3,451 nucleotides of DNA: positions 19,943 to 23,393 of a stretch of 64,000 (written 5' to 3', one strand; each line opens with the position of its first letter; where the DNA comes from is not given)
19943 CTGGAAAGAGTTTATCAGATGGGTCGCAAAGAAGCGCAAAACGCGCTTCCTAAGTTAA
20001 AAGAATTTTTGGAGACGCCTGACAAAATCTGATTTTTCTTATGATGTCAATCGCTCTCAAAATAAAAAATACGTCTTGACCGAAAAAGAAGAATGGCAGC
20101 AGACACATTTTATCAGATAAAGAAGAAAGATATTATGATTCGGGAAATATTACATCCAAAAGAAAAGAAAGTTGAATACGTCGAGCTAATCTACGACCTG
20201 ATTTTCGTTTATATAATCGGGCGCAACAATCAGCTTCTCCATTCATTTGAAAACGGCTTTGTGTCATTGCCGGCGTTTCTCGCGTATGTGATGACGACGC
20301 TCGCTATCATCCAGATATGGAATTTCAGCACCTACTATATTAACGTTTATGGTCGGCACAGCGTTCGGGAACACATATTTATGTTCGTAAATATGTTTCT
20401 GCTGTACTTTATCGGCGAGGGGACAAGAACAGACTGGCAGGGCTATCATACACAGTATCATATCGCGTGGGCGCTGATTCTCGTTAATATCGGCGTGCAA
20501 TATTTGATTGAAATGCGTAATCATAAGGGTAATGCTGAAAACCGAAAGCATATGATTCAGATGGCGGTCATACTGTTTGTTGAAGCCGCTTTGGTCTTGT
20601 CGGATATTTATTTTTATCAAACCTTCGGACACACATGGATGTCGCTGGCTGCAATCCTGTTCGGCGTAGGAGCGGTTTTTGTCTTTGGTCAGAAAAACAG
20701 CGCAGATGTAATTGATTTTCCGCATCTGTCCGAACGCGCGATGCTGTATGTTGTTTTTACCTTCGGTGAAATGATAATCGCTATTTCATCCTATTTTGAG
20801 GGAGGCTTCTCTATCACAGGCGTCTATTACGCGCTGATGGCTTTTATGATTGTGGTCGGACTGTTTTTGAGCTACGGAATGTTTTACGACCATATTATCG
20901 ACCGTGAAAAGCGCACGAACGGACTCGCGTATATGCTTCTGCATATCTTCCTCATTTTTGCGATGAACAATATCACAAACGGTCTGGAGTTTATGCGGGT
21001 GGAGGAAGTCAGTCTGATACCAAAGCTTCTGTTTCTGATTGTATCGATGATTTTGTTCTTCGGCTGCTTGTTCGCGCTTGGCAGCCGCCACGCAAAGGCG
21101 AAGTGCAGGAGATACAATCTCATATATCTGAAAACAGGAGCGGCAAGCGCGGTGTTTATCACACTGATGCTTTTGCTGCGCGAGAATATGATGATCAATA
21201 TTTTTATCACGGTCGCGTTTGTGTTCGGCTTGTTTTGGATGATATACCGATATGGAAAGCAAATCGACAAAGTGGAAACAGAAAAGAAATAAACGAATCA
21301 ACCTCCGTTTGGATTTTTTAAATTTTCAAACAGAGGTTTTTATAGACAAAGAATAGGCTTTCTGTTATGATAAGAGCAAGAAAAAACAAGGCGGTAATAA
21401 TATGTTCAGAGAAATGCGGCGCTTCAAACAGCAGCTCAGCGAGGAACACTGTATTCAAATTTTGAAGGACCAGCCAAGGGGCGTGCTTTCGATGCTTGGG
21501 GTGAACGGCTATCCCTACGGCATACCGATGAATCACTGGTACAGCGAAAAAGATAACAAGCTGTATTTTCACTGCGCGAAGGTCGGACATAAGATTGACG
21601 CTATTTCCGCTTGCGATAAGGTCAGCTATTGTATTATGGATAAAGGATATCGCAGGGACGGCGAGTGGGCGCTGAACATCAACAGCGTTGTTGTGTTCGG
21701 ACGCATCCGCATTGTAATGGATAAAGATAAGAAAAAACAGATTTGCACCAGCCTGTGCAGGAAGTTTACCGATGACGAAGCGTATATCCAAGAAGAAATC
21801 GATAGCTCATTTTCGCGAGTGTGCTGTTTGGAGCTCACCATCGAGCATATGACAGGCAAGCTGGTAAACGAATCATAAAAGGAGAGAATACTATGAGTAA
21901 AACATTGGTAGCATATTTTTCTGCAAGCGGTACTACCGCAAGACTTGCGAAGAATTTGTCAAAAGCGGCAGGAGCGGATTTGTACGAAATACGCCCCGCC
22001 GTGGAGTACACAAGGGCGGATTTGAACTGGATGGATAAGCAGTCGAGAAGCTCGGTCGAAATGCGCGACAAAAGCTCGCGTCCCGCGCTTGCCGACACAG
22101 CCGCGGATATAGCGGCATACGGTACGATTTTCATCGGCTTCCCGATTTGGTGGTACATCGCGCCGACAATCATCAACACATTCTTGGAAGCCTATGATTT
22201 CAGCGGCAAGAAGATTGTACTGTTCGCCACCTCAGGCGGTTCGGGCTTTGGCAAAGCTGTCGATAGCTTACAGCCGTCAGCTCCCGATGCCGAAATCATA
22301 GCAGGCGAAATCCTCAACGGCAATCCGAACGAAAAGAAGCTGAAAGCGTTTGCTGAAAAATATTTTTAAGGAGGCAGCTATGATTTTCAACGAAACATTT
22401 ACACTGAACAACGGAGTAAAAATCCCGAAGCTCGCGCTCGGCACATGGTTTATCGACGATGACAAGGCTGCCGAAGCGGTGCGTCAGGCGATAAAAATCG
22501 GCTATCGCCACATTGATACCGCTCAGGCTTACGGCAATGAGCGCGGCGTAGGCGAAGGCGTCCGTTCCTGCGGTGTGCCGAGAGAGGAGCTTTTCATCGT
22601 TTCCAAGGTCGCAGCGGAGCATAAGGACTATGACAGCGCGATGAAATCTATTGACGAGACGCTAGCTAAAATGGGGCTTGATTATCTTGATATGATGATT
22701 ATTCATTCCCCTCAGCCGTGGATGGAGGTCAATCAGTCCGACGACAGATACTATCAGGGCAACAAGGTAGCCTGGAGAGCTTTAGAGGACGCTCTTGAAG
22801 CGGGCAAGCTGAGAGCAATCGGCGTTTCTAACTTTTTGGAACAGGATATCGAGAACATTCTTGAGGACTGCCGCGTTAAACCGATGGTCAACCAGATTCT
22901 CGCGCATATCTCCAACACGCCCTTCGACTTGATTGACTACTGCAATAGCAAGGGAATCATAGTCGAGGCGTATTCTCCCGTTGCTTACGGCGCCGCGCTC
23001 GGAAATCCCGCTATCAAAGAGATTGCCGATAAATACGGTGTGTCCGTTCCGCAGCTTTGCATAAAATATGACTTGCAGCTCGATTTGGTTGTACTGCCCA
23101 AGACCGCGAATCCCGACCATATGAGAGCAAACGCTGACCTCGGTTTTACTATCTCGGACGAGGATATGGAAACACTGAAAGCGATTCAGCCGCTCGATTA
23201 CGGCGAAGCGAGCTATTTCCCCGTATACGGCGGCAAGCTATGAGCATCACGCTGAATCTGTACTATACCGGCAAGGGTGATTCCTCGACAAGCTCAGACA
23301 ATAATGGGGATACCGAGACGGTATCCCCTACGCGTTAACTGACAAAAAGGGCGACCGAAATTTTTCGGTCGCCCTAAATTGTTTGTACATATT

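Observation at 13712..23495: ~9.4-kb gene block that starts and ends mid-gene, bracketed by REP-associated ~84-bp direct repeats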

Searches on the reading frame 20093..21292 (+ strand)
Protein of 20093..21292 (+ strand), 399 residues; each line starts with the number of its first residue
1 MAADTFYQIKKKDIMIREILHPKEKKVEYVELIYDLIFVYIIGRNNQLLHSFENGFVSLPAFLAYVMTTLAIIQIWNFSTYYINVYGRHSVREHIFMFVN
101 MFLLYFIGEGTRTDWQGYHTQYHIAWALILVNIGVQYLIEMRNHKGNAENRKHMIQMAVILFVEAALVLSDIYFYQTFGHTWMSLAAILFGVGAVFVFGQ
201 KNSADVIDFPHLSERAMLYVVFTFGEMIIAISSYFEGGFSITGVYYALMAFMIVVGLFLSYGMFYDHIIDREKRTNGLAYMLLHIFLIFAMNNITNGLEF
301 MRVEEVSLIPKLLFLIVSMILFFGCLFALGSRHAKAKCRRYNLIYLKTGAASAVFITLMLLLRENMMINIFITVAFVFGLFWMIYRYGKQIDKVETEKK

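Call 7: search_protein_families(library=pfam, proteins=[window:20093-21292:+], max_evalue=0.01)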
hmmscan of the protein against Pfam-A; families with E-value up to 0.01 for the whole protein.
window:20093-21292:+ (399 aa): 1 family
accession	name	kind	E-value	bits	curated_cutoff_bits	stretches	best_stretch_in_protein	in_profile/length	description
PF06772.16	LtrA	-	5.9e-31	108.4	31.9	1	26-367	1-347/356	Bacterial low temperature requirement A protein (LtrA)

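Call 66: search_protein_families(library=ncbifam, proteins=[window:20093-21292:+], max_evalue=0.00001)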
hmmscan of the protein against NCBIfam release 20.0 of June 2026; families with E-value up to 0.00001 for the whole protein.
window:20093-21292:+ (399 aa): 0 families

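Call 76: search_protein_families(library=padloc, proteins=[window:20093-21292:+], max_evalue=0.001)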
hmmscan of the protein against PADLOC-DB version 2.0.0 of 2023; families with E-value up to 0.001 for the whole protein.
window:20093-21292:+ (399 aa): 0 families

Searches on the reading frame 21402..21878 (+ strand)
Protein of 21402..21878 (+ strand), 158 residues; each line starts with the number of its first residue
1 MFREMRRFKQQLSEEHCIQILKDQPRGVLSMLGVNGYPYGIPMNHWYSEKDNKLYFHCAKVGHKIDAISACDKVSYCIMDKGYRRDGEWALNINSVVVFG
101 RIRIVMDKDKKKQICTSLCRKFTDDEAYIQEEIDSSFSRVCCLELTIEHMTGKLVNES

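Call 7: search_protein_families(library=pfam, proteins=[window:21402-21878:+], max_evalue=0.01)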
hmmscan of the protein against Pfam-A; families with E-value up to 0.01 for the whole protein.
window:21402-21878:+ (158 aa): 3 families
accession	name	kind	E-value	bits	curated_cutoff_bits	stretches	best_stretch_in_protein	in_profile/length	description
PF12900.13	Pyridox_ox_2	-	1.6e-15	57.7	27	1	14-153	2-139/140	Pyridoxamine 5'-phosphate oxidase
PF01243.27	PNPOx_N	-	2.7e-08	34.6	28.1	1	15-148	3-114/120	Pyridoxamine 5'-phosphate oxidase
PF16242.11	Pyrid_ox_like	-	3.7e-05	23.7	28.8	1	16-121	5-101/149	Pyridoxamine 5'-phosphate oxidase like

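Call 66: search_protein_families(library=ncbifam, proteins=[window:21414-21878:+], max_evalue=0.00001)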
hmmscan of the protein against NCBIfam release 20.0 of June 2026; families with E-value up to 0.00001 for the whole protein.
window:21414-21878:+ (154 aa): 2 families
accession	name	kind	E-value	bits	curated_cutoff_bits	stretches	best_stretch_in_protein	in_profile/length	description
NF000262.1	NimIJ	equivalog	9.1e-38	129.7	270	1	1-149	4-151/151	NimIJ family nitroimidazole resistance protein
NF000261.1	NimABCDEF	equivalog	4.3e-37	127.4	260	1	1-149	5-151/153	NimABCDEF family 5-nitroimidazole reductase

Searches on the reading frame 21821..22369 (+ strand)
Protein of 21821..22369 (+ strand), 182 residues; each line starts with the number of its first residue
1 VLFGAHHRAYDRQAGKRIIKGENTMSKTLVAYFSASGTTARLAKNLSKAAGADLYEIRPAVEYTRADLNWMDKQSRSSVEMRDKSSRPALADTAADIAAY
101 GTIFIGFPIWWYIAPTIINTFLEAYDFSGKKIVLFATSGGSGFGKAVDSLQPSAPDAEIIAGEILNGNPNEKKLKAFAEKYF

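Call 7: search_protein_families(library=pfam, proteins=[window:21821-22369:+], max_evalue=0.01)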
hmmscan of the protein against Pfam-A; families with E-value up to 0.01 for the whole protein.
window:21821-22369:+ (182 aa): 4 families
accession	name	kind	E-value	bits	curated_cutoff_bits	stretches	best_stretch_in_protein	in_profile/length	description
PF12682.12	Flavodoxin_4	-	4.7e-68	228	24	1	27-180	1-154/155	Flavodoxin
PF02525.22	Flavodoxin_2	-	1.3e-05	25.5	27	1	27-141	2-137/198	Flavodoxin-like fold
PF12724.12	Flavodoxin_5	-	0.0018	19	27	0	29-73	1-46/145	Flavodoxin domain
PF03358.20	FMN_red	-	0.0018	18.3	24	1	34-152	11-130/152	NADPH-dependent FMN reductase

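Call 66: search_protein_families(library=ncbifam, proteins=[window:21893-22369:+], max_evalue=0.00001)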
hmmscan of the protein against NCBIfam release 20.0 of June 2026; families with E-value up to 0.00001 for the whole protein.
window:21893-22369:+ (158 aa): 3 families
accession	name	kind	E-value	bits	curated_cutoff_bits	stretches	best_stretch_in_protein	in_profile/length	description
NF005501.0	PRK07116.1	subfamily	7.2e-69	230.3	198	1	2-156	4-158/161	flavodoxin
NF005389.0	PRK06934.1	equivalog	5.9e-23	81.3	172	1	13-137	71-191/221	flavodoxin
NF038196.1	ferrodoxin_EFR1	subfamily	7e-07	29.5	75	0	73-127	38-92/242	EFR1 family ferrodoxin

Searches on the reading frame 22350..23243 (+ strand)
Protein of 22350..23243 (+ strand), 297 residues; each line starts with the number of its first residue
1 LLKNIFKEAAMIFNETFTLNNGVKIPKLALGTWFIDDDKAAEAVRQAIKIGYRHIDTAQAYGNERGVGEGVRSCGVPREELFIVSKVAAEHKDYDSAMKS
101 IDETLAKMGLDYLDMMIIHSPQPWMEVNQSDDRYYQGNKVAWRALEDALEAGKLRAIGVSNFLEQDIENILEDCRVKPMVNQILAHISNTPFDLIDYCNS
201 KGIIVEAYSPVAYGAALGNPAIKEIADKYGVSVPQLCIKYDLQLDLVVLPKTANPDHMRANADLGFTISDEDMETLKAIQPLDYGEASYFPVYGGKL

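Call 7: search_protein_families(library=pfam, proteins=[window:22350-23243:+], max_evalue=0.01)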
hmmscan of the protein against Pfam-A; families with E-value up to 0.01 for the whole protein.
window:22350-23243:+ (297 aa): 1 family
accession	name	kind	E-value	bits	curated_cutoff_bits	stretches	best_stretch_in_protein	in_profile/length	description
PF00248.27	Aldo_ket_red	-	1.5e-47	162.5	24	1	28-279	2-289/291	Aldo/keto reductase family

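Call 16: find_encoding_contigs(protein=window:22350-23243:+, flank=10000, max_places=10)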
Protein window:22350-23243:+ (297 aa): no gene with exactly this product is on record in the collection.

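Call 18: find_encoding_contigs(protein=window:22380-23243:+, flank=10000, max_places=10)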
Protein window:22380-23243:+ (287 aa): 5 contigs read that carry it; 4 places shown.
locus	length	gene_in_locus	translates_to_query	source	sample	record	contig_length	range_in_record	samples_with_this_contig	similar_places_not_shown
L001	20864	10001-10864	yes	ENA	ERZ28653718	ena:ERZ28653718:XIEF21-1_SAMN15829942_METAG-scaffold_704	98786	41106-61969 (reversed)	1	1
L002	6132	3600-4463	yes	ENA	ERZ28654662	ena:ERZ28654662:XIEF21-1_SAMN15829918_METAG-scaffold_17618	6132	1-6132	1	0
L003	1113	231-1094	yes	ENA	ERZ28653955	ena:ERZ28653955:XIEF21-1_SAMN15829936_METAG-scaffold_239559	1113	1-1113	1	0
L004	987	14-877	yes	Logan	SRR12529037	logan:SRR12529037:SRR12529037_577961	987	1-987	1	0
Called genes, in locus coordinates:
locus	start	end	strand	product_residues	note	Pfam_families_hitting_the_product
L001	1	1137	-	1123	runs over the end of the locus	PF16738:CBM26, PF00028:Cadherin (faint), PF02368:Big_2 (weak)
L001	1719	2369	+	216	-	PF00132:Hexapep, PF14602:Hexapep_2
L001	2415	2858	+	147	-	PF00583:Acetyltransf_1, PF13673:Acetyltransf_10, PF13508:Acetyltransf_7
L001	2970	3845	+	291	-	PF07505:DUF5131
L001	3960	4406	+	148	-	PF12802:MarR_2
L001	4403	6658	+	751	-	PF02463:SMC_N (faint), PF13175:AAA_15 (faint), PF13481:AAA_25 (faint), PF13304:AAA_21 (faint), PF00005:ABC_tran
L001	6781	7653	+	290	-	PF01734:Patatin, PF19890:DUF6363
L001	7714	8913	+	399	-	PF06772:LtrA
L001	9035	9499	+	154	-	PF01243:PNPOx_N, PF12900:Pyridox_ox_2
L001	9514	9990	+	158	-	PF02525:Flavodoxin_2 (faint), PF12682:Flavodoxin_4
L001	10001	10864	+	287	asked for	PF00248:Aldo_ket_red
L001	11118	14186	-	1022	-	PF14262:Cthe_2159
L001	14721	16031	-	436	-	PF26918:Ig_Eae (weak)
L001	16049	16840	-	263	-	PF03793:PASTA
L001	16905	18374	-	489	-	PF05762:VWA_CoxE (weak), PF13519:VWA_2, PF16697:Yop-YscD_cpl (weak), PF00498:FHA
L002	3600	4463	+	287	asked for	PF00248:Aldo_ket_red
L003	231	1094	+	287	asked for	PF00248:Aldo_ket_red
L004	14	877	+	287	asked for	PF00248:Aldo_ket_red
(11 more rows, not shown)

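Call 66: search_protein_families(library=ncbifam, proteins=[window:22380-23243:+], max_evalue=0.00001)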
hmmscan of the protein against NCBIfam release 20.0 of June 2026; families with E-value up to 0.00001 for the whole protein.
window:22380-23243:+ (287 aa): 6 families
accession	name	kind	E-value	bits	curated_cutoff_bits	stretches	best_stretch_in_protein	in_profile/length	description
NF008598.0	PRK11565.1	equivalog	3.4e-50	170.7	425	1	5-275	5-263/275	2,5-didehydrogluconate reductase DkgA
NF008377.0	PRK11172.1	equivalog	6.4e-46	156.7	327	1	14-269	2-250/267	2,5-didehydrogluconate reductase DkgB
NF049922.1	MethglyxlRedYdjG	equivalog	1.9e-13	50.2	550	1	85-205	112-224/326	NADH-dependent methylglyoxal reductase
NF007695.0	PRK10376.1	subfamily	4.6e-13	48.9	280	1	26-270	38-287/290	oxidoreductase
TIGR01293.1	Kv_beta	subfamily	2e-07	30.4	365.4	1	11-116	9-129/319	voltage-dependent potassium channel subunit beta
NF007388.0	PRK09912.1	subfamily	5e-06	25.7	448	0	10-208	20-232/346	L-glyceraldehyde 3-phosphate reductase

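Call 69: find_related_loci(query=window:22380-23243:+, collection=metagenome_contigs, flank=6000)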
Query window:22380-23243:+ (287 aa) in metagenome_contigs; peptide patterns used: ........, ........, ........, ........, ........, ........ (x = any residue, [..] = any of these).
599 stretches matched a pattern (row limit reached: there are more); 320 encode a relative of the query (tblastn E <= 1e-3); the best 80 are kept; 80 distinct loci.
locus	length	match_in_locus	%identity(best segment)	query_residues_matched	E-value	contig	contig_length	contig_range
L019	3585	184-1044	93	1-287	0e+0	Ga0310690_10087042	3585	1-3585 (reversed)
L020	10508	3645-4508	75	1-287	1e-151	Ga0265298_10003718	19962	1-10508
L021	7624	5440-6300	75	1-287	2e-151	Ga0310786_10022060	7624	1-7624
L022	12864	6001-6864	71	1-287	9e-148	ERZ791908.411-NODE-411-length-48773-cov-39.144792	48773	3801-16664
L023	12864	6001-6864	73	1-287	6e-147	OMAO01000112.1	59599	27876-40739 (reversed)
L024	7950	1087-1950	73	1-287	2e-146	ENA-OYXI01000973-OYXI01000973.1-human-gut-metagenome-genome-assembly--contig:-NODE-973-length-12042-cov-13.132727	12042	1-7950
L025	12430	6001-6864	73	1-287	5e-146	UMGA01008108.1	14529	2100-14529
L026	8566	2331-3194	73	1-287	5e-146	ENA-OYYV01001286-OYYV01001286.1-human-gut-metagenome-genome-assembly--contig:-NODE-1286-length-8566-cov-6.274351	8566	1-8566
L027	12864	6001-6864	73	1-287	5e-146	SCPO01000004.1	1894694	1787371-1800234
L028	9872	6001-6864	73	1-287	7e-146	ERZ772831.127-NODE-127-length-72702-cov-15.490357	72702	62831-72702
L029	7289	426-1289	73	1-287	9e-146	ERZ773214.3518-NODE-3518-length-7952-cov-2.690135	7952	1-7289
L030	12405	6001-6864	72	1-287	1e-145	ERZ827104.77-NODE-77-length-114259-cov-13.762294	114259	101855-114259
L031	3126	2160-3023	72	1-287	9e-152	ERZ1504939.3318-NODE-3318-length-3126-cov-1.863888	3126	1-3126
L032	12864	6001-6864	72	1-287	4e-145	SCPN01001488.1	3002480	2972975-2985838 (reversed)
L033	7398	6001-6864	72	1-287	7e-145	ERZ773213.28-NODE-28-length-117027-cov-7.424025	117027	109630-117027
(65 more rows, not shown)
